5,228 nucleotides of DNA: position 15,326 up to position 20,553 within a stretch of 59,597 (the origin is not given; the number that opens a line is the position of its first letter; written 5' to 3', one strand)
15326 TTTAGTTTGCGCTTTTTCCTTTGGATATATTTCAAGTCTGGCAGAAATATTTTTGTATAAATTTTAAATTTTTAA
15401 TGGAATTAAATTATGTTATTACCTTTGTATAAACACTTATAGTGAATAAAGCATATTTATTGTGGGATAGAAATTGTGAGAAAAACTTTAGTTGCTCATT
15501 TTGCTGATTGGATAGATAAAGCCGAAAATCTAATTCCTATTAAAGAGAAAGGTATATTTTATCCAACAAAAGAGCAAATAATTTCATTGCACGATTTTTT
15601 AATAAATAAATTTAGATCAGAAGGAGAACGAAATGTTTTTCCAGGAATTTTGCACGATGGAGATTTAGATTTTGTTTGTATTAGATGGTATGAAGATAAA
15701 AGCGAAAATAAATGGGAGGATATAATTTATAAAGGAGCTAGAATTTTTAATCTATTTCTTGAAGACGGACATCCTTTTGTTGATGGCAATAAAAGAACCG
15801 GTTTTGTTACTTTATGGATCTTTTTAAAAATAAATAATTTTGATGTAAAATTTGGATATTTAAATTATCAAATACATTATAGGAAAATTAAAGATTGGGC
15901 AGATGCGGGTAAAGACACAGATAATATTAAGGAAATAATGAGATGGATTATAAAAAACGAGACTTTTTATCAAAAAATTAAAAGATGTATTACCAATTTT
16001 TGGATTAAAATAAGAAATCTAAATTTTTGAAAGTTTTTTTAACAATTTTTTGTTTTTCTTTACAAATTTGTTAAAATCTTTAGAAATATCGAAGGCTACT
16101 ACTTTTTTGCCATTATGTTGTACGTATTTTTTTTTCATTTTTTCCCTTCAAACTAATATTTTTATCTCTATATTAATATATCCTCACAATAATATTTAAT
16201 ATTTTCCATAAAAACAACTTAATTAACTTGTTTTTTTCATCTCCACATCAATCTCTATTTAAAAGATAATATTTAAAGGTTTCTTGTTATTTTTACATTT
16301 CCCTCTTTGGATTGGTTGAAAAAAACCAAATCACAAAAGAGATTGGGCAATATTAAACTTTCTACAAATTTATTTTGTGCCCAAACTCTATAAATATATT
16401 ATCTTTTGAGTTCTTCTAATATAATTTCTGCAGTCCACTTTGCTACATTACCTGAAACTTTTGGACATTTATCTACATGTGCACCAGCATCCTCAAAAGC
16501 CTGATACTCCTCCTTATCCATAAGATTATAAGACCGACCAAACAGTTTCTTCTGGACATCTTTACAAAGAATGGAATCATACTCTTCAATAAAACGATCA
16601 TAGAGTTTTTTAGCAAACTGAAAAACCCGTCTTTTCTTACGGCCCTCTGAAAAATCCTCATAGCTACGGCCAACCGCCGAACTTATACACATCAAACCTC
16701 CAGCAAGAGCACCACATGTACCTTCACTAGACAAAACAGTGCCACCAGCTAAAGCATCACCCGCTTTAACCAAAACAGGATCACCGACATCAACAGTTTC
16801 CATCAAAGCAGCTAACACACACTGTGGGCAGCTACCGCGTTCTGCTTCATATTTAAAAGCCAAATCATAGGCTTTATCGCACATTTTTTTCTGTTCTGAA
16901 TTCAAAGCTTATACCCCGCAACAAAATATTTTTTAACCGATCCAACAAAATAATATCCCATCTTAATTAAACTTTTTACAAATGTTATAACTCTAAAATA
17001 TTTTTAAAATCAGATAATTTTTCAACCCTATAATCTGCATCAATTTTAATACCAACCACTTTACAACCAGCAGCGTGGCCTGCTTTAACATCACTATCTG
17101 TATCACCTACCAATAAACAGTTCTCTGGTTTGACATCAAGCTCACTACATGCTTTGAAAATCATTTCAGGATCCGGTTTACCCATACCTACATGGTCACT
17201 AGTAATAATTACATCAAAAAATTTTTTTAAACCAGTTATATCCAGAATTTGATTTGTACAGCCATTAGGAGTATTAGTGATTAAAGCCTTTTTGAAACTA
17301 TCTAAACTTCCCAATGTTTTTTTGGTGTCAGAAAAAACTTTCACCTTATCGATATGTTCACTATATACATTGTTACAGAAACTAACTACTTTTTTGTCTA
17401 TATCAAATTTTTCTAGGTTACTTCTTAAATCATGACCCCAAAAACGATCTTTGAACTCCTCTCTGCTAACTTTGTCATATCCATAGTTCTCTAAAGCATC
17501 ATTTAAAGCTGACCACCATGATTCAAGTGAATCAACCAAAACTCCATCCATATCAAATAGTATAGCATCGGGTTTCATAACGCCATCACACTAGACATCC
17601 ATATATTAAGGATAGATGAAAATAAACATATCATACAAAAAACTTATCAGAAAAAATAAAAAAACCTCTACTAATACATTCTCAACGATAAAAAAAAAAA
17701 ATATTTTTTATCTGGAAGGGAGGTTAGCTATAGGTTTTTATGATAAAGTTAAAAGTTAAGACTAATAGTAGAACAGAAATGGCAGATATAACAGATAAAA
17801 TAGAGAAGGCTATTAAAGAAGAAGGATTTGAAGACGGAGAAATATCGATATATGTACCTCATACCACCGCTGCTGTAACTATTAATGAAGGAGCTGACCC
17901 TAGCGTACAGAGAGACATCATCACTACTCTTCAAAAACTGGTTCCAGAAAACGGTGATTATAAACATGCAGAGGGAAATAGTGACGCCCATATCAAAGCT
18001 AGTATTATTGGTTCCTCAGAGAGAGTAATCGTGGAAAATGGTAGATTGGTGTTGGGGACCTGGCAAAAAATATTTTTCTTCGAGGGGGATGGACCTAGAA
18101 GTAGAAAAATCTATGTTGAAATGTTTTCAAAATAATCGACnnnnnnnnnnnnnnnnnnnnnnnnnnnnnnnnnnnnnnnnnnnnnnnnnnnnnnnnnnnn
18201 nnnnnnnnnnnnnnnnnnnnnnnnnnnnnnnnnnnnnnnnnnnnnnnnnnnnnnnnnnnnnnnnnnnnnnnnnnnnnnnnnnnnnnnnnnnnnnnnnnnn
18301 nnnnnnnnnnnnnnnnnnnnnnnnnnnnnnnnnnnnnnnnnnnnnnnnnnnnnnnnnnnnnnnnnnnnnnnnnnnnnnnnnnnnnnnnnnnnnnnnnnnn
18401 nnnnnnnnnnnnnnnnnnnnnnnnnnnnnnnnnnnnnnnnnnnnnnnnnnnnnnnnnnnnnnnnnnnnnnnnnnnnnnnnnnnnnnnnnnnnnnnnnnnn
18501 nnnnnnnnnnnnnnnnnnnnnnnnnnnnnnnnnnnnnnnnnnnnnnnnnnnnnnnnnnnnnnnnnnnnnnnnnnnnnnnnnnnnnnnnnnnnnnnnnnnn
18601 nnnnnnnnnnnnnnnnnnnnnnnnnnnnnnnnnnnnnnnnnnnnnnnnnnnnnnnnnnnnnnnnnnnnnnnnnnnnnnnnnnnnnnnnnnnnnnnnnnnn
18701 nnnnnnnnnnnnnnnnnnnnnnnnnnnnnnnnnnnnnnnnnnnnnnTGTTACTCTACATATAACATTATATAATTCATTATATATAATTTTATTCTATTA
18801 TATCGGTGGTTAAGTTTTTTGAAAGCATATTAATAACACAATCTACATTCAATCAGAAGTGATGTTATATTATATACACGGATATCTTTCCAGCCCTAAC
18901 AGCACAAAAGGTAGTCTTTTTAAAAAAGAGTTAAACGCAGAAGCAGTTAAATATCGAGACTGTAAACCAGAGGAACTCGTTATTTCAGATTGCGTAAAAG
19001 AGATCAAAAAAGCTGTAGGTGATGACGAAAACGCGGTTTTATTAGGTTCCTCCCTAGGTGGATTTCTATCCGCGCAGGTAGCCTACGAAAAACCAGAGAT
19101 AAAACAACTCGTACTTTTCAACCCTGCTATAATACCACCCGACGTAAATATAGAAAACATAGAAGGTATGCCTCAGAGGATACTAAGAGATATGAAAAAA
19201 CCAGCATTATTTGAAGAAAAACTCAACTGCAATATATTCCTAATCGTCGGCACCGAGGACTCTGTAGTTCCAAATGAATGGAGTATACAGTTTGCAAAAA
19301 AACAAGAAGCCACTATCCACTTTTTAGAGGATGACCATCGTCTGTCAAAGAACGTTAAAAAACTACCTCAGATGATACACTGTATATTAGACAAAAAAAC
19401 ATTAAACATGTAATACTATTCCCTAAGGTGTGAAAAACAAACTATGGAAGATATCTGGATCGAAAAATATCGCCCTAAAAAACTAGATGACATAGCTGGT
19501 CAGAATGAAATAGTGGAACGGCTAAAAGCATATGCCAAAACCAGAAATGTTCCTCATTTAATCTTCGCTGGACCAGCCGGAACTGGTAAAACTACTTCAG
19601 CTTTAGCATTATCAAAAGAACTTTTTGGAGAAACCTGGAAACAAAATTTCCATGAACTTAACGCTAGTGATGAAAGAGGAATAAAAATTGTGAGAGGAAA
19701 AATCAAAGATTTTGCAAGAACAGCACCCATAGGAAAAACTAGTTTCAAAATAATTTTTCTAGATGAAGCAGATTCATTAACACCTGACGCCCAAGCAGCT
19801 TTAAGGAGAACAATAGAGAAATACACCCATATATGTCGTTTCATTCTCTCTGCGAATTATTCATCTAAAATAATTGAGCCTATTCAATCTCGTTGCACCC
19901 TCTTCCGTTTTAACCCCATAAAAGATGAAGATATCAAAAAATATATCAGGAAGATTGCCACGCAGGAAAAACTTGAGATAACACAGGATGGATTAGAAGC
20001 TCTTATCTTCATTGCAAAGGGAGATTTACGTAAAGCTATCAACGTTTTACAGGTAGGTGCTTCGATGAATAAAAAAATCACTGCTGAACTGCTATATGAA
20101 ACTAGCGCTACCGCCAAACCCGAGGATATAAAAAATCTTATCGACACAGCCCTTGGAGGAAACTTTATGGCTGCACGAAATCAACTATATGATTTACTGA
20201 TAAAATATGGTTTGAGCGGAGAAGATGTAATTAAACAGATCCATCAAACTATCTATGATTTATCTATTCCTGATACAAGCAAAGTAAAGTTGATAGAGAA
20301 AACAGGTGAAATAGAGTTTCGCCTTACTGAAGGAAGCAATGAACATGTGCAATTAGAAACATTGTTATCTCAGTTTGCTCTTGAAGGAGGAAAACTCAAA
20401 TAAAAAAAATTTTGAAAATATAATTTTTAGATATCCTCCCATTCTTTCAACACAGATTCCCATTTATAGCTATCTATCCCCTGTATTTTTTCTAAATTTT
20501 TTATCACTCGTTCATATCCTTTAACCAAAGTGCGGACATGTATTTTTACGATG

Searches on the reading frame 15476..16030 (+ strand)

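Call 40: search_protein_families(library=pfam, proteins=[window:15476-16030:+])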
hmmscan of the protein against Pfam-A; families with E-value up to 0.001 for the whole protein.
window:15476-16030:+ (184 aa): 1 family
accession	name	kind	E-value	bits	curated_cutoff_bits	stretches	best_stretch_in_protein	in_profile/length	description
PF02661.23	Fic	-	6.9e-10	40.1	24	1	31-117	3-93/93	Fic/DOC family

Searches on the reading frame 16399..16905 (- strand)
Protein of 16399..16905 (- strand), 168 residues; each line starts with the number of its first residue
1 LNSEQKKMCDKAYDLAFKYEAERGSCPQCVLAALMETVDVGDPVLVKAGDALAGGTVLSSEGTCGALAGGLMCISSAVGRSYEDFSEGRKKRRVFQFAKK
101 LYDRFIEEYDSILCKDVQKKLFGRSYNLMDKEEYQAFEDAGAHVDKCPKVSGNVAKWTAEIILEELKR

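Call 41: search_protein_families(library=pfam, proteins=[window:16399-16905:-])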
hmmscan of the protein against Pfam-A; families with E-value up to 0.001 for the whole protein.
window:16399-16905:- (168 aa): 1 family
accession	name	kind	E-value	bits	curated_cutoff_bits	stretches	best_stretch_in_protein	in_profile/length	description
PF09719.15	C_GCAxxG_C_C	-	6.7e-21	75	27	1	25-161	2-118/118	Putative redox-active protein (C_GCAxxG_C_C)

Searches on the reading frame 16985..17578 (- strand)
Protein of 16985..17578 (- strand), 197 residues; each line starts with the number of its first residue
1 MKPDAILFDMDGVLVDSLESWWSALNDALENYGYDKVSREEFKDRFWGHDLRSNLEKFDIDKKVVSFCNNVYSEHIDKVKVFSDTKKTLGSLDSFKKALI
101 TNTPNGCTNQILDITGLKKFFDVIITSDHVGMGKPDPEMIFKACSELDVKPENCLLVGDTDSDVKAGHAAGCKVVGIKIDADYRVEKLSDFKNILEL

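Call 41: search_protein_families(library=pfam, proteins=[window:16985-17578:-])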
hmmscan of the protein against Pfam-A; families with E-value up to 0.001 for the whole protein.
window:16985-17578:- (197 aa): 3 families
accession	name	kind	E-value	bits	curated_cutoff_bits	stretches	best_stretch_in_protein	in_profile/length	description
PF13419.12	HAD_2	-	7.3e-40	137.4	23.8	1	6-177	1-178/178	Haloacid dehalogenase-like hydrolase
PF00702.32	Hydrolase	-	2.2e-27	97.2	26.4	1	4-171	2-191/191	haloacid dehalogenase-like hydrolase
PF13242.12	Hydrolase_like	-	1.2e-12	47.9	22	1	132-178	2-49/75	HAD-hyrolase-like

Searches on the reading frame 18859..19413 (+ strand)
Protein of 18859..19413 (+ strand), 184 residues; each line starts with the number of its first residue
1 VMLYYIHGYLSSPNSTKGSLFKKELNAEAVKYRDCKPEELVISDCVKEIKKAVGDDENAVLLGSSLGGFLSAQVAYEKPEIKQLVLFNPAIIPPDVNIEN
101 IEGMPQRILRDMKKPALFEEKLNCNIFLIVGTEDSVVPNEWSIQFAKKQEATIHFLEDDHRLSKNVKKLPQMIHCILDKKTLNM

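Call 41: search_protein_families(library=pfam, proteins=[window:18859-19413:+])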
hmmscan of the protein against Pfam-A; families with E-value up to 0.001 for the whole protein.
window:18859-19413:+ (184 aa): 5 families
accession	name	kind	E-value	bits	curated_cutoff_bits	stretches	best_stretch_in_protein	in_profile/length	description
PF05728.18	UPF0227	-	3.4e-17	63.4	21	1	2-174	1-184/187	Uncharacterised protein family (UPF0227)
PF12146.15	Hydrolase_4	-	5.9e-09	36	27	1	46-99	66-120/239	Serine aminopeptidase, S33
PF00561.26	Abhydrolase_1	-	1.5e-07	31.8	25.8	1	41-100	54-109/245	alpha/beta hydrolase fold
PF12695.13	Abhydrolase_5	-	0.0009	19.5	27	0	43-88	43-88/164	Alpha/beta hydrolase family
PF00326.27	Peptidase_S9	-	0.00099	19.1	22.6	0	50-80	57-87/213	Prolyl oligopeptidase family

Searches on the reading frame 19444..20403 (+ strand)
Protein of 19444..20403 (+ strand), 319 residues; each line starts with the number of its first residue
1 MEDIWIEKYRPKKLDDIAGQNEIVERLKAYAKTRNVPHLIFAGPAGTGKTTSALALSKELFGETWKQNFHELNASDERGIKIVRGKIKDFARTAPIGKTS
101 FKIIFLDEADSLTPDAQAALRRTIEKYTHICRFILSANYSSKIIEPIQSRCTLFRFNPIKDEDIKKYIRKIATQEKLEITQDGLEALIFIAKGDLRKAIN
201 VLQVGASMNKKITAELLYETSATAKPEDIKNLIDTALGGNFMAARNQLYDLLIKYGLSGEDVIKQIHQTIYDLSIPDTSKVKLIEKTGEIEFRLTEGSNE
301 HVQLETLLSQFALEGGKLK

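Call 41: search_protein_families(library=pfam, proteins=[window:19444-20403:+])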
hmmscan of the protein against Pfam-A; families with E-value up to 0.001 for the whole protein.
window:19444-20403:+ (319 aa): 15 families
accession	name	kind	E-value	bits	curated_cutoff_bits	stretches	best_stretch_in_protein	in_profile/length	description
PF08542.16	Rep_fac_C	-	7.9e-25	87.5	23.6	1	225-309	2-87/88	Replication factor C C-terminal domain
PF00004.35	AAA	-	4.4e-15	56.7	21.2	1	39-154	1-126/131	ATPase family associated with various cellular activities (AAA)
PF13177.12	DNA_pol3_delta2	-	2.3e-13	50.9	27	1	81-159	84-160/161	DNA polymerase III, delta subunit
PF25361.1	AAA_lid_RFC1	-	6e-09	35.7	34.9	1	162-214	2-54/59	RFC1-like, AAA+ ATPase lid domain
PF03215.21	Rad17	-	4.2e-07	30.5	23.8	1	3-70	7-78/186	Rad17 P-loop domain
PF05496.18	RuvB_N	-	9.1e-07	29.2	27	1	10-61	2-58/159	Holliday junction DNA helicase RuvB P-loop domain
PF13173.12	AAA_14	-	7.7e-06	26.4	27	1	39-145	5-105/129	AAA domain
PF16193.11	AAA_assoc_2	-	1.1e-05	26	34.3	1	174-250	2-71/81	AAA C-terminal domain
PF21960.2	RCF1-5-like_lid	-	1.9e-05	25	27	1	168-203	3-39/43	RCF1/5-like, AAA+ ATPase lid domain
PF25199.1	nSTAND_NTPase5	-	4.6e-05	23.7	34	1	21-138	26-133/145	Novel STAND NTPase 5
PF01078.27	Mg_chelatase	-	8.5e-05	22.5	20.3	0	14-72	2-57/207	Magnesium chelatase, subunit ChlI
PF04851.21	ResIII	-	0.00021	21.7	22.5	0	19-69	7-56/164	Type III restriction enzyme, res subunit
PF13401.12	AAA_22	-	0.00062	20.5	27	0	38-60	7-29/130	AAA domain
PF14532.12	Sigma54_activ_2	-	0.00066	20.4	25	0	22-140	9-110/138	Sigma-54 interaction domain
PF13479.12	AAA_24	-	0.00087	19.6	27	0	40-129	6-93/195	AAA domain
